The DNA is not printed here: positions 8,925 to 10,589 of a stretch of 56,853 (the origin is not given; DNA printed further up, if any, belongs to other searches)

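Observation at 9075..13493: Translationally coupled luxE-like / L,D-transpeptidase / MFS / luxC-like operon without luciferase genes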

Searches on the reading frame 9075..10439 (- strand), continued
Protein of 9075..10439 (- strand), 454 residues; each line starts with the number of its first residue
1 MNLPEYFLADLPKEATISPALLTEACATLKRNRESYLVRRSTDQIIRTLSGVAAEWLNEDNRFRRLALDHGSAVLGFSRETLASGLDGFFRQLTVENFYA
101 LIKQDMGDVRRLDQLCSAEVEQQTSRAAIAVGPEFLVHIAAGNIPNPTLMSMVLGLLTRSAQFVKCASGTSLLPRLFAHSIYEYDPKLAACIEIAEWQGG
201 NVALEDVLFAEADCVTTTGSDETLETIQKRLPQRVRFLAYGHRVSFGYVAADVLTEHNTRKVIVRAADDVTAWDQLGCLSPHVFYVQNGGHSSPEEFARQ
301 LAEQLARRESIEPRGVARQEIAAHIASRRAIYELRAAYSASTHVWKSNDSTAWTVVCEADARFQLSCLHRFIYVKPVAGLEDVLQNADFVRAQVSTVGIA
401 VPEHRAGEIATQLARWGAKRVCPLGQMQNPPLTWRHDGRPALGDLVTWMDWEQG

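Call 48: get_annotated_region(hit=H24, flank=7000)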
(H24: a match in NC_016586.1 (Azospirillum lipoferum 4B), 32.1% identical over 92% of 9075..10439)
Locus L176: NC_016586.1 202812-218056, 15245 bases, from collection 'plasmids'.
description: Azospirillum lipoferum 4B plasmid AZO_p2, complete sequence
organism: Azospirillum lipoferum 4B (NCBI taxid 862719)
taxonomy: Bacteria; Pseudomonadota; Alphaproteobacteria; Rhodospirillales; Azospirillaceae; Azospirillum; Azospirillum lipoferum; Azospirillum lipoferum 4B
host: -; source: -; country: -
typing (MOB-suite, as given by PLSDB): conjugative; replicon rep_cluster_67; relaxase MOBP; mating-pair formation MPF_T
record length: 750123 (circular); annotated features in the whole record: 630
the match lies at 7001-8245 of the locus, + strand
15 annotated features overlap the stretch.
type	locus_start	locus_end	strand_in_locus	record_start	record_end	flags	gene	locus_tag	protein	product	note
CDS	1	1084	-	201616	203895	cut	-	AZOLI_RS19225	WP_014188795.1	EAL domain-containing protein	-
CDS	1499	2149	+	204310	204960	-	-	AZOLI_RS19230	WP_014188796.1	DedA family protein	GO:0055085 - transmembrane transport [Evidence IEA]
CDS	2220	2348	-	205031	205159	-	-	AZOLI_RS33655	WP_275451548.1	hypothetical protein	-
CDS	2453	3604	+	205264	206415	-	-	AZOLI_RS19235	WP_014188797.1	ISAs1-like element ISAli14 family transposase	GO:0006313 - DNA transposition [Evidence IEA]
CDS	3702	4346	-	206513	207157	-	-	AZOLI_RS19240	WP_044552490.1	NADPH-dependent F420 reductase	-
CDS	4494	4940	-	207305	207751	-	-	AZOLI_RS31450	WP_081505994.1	Rrf2 family transcriptional regulator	-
CDS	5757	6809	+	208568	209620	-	-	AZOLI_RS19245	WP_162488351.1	long-chain fatty acid--CoA ligase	-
CDS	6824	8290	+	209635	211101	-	-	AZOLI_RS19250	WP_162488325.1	acyl-CoA reductase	GO:0008218 - bioluminescence [Evidence IEA]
CDS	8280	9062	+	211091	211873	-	-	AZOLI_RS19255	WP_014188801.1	ABC transporter ATP-binding protein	-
CDS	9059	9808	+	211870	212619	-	-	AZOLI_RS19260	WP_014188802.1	ABC transporter permease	-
CDS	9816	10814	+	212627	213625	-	-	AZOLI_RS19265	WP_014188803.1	ABC transporter substrate-binding protein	-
CDS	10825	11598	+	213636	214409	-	-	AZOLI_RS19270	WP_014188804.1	3-oxoacyl-ACP reductase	-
CDS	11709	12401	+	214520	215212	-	gph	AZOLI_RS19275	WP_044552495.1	phosphoglycolate phosphatase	GO:0043094 - cellular metabolic compound salvage [Evidence IEA]; GO:0008152 - metabolic process [Evidence IEA]; ...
CDS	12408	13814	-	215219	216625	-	-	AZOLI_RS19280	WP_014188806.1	L-serine ammonia-lyase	GO:0009063 - amino acid catabolic process [Evidence IEA]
CDS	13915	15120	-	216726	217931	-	-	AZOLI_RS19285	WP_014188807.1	serine/threonine transporter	GO:0006865 - amino acid transport [Evidence IEA]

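Call 51: find_encoding_contigs(protein=P0504, flank=10000, max_places=1)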
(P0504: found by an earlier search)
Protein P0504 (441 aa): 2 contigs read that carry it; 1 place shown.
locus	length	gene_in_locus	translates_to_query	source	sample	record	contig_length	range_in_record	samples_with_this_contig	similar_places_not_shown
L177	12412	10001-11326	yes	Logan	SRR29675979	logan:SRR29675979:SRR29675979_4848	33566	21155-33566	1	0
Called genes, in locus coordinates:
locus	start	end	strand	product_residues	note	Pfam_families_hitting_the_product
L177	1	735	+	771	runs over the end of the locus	PF00384:Molybdopterin, PF01568:Molydop_binding (faint)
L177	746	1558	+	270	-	PF02634:FdhD-NarQ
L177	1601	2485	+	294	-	PF20434:BD-FAE, PF07859:Abhydrolase_3, PF00326:Peptidase_S9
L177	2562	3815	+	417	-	PF12704:MacB_PCD, PF02687:FtsX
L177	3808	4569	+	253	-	PF00005:ABC_tran, PF13304:AAA_21 (faint)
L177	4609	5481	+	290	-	PF01063:Aminotran_4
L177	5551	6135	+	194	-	PF02151:UVR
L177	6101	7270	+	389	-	PF00217:ATP-gua_Ptrans, PF27454:McsB_C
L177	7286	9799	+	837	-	PF02861:Clp_N, PF23569:NBD_SMAX1, PF00004:AAA, PF17871:AAA_lid_9, PF00004:AAA, PF07724:AAA_2, PF07728:AAA_5, PF10431:ClpB_D2-small, +10 more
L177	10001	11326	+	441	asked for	PF05893:LuxC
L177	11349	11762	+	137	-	PF01242:PTPS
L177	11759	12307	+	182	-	PF00578:AhpC-TSA, PF08534:Redoxin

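Call 52: find_encoding_contigs(protein=P0121, flank=8000, max_places=1)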
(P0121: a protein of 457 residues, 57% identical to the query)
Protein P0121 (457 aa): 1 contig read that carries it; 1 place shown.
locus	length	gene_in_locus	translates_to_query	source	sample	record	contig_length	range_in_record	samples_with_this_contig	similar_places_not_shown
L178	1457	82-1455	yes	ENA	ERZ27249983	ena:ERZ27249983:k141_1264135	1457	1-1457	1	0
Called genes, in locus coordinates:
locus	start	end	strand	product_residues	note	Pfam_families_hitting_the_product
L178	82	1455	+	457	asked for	PF05893:LuxC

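Call 59: search_protein_families(library=pfam, proteins=[L139:6224-7666:-, L035:3648-5396:-, L032:11651-13309:-, L063:9978-11174:+, L013:13205-14662:-, L019:3459-4883:+, L105:8570-9880:+, L068:1825-3297:+, L020:1541-1936:-, L042:5402-6076:+], max_evalue=0.001)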
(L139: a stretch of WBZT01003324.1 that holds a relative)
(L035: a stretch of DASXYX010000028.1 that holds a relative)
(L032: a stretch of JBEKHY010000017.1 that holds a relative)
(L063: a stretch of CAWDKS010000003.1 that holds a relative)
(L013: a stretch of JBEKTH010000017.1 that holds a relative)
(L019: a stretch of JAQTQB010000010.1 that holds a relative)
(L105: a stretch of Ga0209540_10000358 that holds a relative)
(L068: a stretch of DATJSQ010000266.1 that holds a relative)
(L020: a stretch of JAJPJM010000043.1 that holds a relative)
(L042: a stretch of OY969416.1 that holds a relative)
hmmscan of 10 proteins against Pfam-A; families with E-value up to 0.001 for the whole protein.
L139:6224-7666:- (480 aa): 0 families

L035:3648-5396:- (582 aa): 4 families
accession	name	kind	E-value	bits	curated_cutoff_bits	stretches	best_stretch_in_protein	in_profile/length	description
PF09334.17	tRNA-synt_1g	-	1.9e-89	300.6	20.1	3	57-188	2-133/391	tRNA synthetases class I (M)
PF00133.28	tRNA-synt_1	-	2.5e-28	99.4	22.7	2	39-271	8-245/414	tRNA synthetases class I (I, L, M and V)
PF01406.26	tRNA-synt_1e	-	3.7e-09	36.8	27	1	65-177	19-130/301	tRNA synthetases class I (C) catalytic domain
PF19303.5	Anticodon_3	-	6e-08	33.1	23.5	1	458-578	14-133/152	Anticodon binding domain of methionyl tRNA ligase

L032:11651-13309:- (552 aa): 1 family
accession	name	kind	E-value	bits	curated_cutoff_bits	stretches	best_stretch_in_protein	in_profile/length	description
PF00266.25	Aminotran_5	-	2.9e-55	188.2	21.5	1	171-519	1-358/371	Aminotransferase class-V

L063:9978-11174:+ (398 aa): 4 families
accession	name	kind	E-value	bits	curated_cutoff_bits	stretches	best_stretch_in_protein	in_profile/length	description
PF00924.24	MS_channel_2nd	-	5.1e-19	68.6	20.2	1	233-297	2-66/68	Mechanosensitive ion channel, beta-domain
PF21082.3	MS_channel_3rd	-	2e-12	47.8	21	1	304-385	2-88/88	Mechanosensitive ion channel MscS, C-terminal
PF21088.3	MS_channel_1st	-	7.7e-08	32.6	23.1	1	191-231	2-42/42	Mechanosensitive ion channel, transmembrane helices 2/3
PF05552.17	MS_channel_1st_1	-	0.00059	20.1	22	1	139-176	6-43/50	Mechanosensitive ion channel, conserved TM helix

L013:13205-14662:- (485 aa): 4 families
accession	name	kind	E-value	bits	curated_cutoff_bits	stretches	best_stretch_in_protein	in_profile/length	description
PF00730.31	HhH-GPD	-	6.8e-28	97.6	26.2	1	75-235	1-107/108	HhH-GPD superfamily base excision DNA repair protein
PF14815.12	NUDIX_4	-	2.9e-14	53.3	35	1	320-477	2-113/113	NUDIX domain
PF00633.29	HHH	-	2.6e-06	27.4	24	1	169-194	5-30/30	Helix-hairpin-helix motif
PF10576.14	EndIII_4Fe-2S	-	0.0002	21.9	20.5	1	277-293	1-17/17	Iron-sulfur binding domain of endonuclease III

L019:3459-4883:+ (474 aa): 2 families
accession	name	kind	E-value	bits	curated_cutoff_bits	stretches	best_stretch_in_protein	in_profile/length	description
PF00091.31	Tubulin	-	2.1e-30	106.9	33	1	64-223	2-189/190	Tubulin/FtsZ family, GTPase domain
PF12327.13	FtsZ_C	-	3.4e-16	59.8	27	1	281-365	9-92/95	FtsZ family, C-terminal domain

L105:8570-9880:+ (436 aa): 2 families
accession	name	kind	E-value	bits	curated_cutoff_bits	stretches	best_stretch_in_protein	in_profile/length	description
PF01351.25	RNase_HII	-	4.5e-28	98.9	25.8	1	211-418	1-198/199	Ribonuclease HII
PF11858.14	DUF3378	-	9.3e-07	29.4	27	1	127-184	6-62/76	Domain of unknown function (DUF3378)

L068:1825-3297:+ (490 aa): 5 families
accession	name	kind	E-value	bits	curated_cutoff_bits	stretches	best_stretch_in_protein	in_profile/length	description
PF14450.12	FtsA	-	5.8e-37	127.3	31.8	2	291-457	2-127/127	Cell division protein FtsA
PF02491.25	SHS2_FTSA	-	3e-25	88.8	25.4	1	166-244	1-78/79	SHS2 domain inserted in FTSA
PF06723.19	MreB_Mbl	-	2e-16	60.2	27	1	286-437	144-306/327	MreB/Mbl protein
PF06277.17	EutA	-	3.9e-08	33.1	27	1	281-417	137-267/475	Ethanolamine utilisation protein EutA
PF11104.14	PilM_2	-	0.00092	18.7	27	0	280-346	173-239/340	Type IV pilus assembly protein PilM;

L020:1541-1936:- (131 aa): 0 families

L042:5402-6076:+ (224 aa): 2 families
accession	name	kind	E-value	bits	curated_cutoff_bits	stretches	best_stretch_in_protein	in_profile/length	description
PF03358.20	FMN_red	-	9.3e-25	87.4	24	1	39-179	3-148/152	NADPH-dependent FMN reductase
PF02525.22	Flavodoxin_2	-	1.2e-05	25.5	27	1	39-129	3-102/198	Flavodoxin-like fold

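Call 69: search_protein_families(library=pfam, proteins=[L176:9816-10814:+, L174:9835-10851:+, L173:1624-2946:+, L173:5554-6321:+, L176:9059-9808:+, L173:2924-4048:+, L170:2264-2506:+, L167:4343-5245:+, L167:5252-5536:+, L167:3637-4296:+], max_evalue=0.001)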
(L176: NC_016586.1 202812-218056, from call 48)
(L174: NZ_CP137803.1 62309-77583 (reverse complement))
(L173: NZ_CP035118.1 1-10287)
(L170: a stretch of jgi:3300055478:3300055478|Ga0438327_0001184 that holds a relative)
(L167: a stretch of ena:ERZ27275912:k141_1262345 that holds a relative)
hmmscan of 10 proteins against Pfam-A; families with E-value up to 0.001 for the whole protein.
L176:9816-10814:+ (332 aa): 4 families
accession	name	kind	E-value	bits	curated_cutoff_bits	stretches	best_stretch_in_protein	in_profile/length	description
PF09084.16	NMT1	-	6.9e-47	160.6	20.5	1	44-254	3-216/216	NMT1/THI5 like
PF16868.10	NMT1_3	-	2.8e-09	37.5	27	1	71-187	40-166/289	NMT1-like family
PF12974.12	Phosphonate-bd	-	4.6e-09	36.4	27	1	61-243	28-219/242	ABC transporter, phosphonate, periplasmic substrate-binding protein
PF13379.11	NMT1_2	-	3.8e-05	24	24.7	1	41-258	14-248/252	NMT1-like family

L174:9835-10851:+ (338 aa): 4 families
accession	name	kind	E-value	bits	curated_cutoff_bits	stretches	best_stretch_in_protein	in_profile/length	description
PF09084.16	NMT1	-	5.8e-52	177.2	20.5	1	51-261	3-216/216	NMT1/THI5 like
PF13379.11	NMT1_2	-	5.8e-16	59.5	24.7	1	48-266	14-249/252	NMT1-like family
PF16868.10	NMT1_3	-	2.8e-13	50.6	27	1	65-208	27-179/289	NMT1-like family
PF12974.12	Phosphonate-bd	-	2.8e-13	50.3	27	1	68-271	28-232/242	ABC transporter, phosphonate, periplasmic substrate-binding protein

L173:1624-2946:+ (440 aa): 1 family
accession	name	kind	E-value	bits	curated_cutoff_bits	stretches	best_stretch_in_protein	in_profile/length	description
PF00860.26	Xan_ur_permease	-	6.3e-72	242.9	27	1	19-392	1-386/389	Permease family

L173:5554-6321:+ (255 aa): 4 families
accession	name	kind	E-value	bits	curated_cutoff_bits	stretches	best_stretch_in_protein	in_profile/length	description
PF13561.12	adh_short_C2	-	6.6e-55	186.7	27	1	14-252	5-235/236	Enoyl-(Acyl carrier protein) reductase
PF00106.31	adh_short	-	3.8e-46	157.5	26.6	1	6-204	1-191/195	short chain dehydrogenase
PF08659.16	KR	-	3.6e-07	30.7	22.6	1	8-92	3-90/180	KR domain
PF23441.1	SDR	-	3.4e-05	23.8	27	1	122-253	124-256/258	SDR-like rossmann domain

L176:9059-9808:+ (249 aa): 1 family
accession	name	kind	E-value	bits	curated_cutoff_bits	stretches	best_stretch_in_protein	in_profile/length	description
PF00528.27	BPD_transp_1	-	7.2e-28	98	26.4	1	73-242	5-178/184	Binding-protein-dependent transport system inner membrane component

L173:2924-4048:+ (374 aa): 1 family
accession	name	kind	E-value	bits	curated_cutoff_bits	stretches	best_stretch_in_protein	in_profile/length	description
PF04443.18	LuxE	-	1.3e-27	97.1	24.9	1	7-368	15-389/391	Acyl-protein synthetase, LuxE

L170:2264-2506:+ (80 aa): 0 families

L167:4343-5245:+ (300 aa): 1 family
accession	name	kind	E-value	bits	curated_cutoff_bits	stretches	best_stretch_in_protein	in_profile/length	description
PF00294.29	PfkB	-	4.7e-29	102.1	25.8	1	26-276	36-295/302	pfkB family carbohydrate kinase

L167:5252-5536:+ (94 aa): 0 families

L167:3637-4296:+ (219 aa): 1 family
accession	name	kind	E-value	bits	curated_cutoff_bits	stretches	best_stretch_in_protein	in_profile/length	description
PF02581.23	TMP-TENI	-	2.1e-46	158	27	1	11-193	4-180/180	Thiamine monophosphate synthase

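Call 71: list_cluster_members(proteins=[P0147, P0159, P0165, P0169, P0188, P0172, P0160, P0166, P0168, P0158])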
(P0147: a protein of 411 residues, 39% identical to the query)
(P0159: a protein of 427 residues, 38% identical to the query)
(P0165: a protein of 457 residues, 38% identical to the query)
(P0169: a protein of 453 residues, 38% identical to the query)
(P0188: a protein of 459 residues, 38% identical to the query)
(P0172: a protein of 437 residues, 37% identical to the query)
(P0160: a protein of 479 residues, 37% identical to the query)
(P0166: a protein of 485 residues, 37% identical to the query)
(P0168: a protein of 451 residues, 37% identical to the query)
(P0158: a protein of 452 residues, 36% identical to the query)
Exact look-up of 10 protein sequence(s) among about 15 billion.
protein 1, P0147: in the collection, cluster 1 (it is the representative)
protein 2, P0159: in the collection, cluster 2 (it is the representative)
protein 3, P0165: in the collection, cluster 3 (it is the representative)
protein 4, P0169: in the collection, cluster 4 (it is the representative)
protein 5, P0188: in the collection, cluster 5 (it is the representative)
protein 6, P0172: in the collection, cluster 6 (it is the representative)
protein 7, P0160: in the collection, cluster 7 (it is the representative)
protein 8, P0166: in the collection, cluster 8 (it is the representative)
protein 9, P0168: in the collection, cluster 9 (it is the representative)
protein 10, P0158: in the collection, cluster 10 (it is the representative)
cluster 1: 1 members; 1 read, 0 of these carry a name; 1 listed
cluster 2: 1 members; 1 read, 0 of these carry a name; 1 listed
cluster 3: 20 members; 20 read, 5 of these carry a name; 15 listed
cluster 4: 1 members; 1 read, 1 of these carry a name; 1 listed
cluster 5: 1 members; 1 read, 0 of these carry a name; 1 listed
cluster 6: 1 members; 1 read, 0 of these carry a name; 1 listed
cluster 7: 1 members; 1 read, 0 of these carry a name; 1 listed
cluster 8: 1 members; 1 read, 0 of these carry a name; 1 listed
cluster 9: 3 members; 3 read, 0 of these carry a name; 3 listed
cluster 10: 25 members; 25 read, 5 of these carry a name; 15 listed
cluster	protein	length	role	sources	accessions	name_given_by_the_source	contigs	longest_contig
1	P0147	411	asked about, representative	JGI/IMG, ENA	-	-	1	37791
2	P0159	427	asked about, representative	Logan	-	-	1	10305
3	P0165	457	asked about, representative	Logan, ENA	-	-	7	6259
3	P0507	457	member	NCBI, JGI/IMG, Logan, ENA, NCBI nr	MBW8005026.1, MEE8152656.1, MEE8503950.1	MAG: hypothetical protein FVQ06_04490 [candidate division NC10 bacterium] | hypothetical protein [candidate division NC10 bacterium]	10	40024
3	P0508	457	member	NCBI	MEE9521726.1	MAG: acyl-CoA reductase [candidate division NC10 bacterium]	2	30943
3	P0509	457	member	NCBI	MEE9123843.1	MAG: acyl-CoA reductase [candidate division NC10 bacterium]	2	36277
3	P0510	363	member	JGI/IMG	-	hypothetical protein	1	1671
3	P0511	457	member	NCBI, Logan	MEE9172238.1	MAG: acyl-CoA reductase [candidate division NC10 bacterium]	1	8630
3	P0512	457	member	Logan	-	-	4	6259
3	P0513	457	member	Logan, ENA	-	-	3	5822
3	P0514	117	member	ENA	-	-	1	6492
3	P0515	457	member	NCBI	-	-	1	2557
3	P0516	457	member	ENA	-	-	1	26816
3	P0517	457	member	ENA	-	-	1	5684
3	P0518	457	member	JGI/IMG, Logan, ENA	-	-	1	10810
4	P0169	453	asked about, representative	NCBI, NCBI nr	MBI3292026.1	MAG: hypothetical protein HYZ73_04365 [Elusimicrobia bacterium] | hypothetical protein [Elusimicrobiota bacterium]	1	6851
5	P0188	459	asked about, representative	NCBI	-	-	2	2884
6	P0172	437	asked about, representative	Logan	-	-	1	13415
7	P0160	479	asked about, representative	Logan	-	-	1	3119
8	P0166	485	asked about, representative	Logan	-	-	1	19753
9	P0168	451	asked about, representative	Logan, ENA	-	-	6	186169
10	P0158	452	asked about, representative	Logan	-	-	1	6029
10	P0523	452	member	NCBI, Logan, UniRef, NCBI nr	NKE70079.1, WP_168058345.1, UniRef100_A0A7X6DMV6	acyl-CoA reductase [Candidatus Manganitrophus noduliformans] | Acyl-CoA reductase n=1 Tax=Candidatus Manganitrophus noduliformans TaxID=2606439 ...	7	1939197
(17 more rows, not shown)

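Call 72: find_encoding_contigs(protein=P0507, flank=8000, max_places=1)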
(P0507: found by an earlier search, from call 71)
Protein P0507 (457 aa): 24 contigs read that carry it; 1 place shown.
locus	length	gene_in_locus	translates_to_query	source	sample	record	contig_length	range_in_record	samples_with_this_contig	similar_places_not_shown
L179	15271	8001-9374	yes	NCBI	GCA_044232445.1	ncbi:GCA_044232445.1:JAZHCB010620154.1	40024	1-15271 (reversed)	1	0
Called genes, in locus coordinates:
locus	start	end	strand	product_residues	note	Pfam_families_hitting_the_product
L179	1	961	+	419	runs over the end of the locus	PF00672:HAMP, PF00015:MCPsignal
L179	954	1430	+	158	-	PF01584:CheW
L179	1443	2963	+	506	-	PF01627:Hpt, PF02518:HATPase_c, PF01584:CheW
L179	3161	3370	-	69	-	PF00581:Rhodanese (weak)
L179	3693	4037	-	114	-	PF07238:PilZ (faint)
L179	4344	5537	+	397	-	PF08331:QueG_DUF1730, PF14697:Fer4_21 (faint), PF00037:Fer4 (faint), PF13484:Fer4_16, PF13646:HEAT_2, PF03130:HEAT_PBS (faint), PF13513:HEAT_EZ (weak)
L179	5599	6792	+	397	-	PF00202:Aminotran_3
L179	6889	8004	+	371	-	PF04443:LuxE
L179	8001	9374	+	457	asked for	PF05893:LuxC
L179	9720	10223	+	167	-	-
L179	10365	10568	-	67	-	PF00581:Rhodanese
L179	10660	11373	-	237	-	PF00005:ABC_tran, PF13304:AAA_21 (faint)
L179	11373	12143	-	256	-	PF00005:ABC_tran, PF13304:AAA_21 (faint), PF12399:BCA_ABC_TP_C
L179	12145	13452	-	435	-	PF02653:BPD_transp_2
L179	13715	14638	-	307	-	PF02653:BPD_transp_2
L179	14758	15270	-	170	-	?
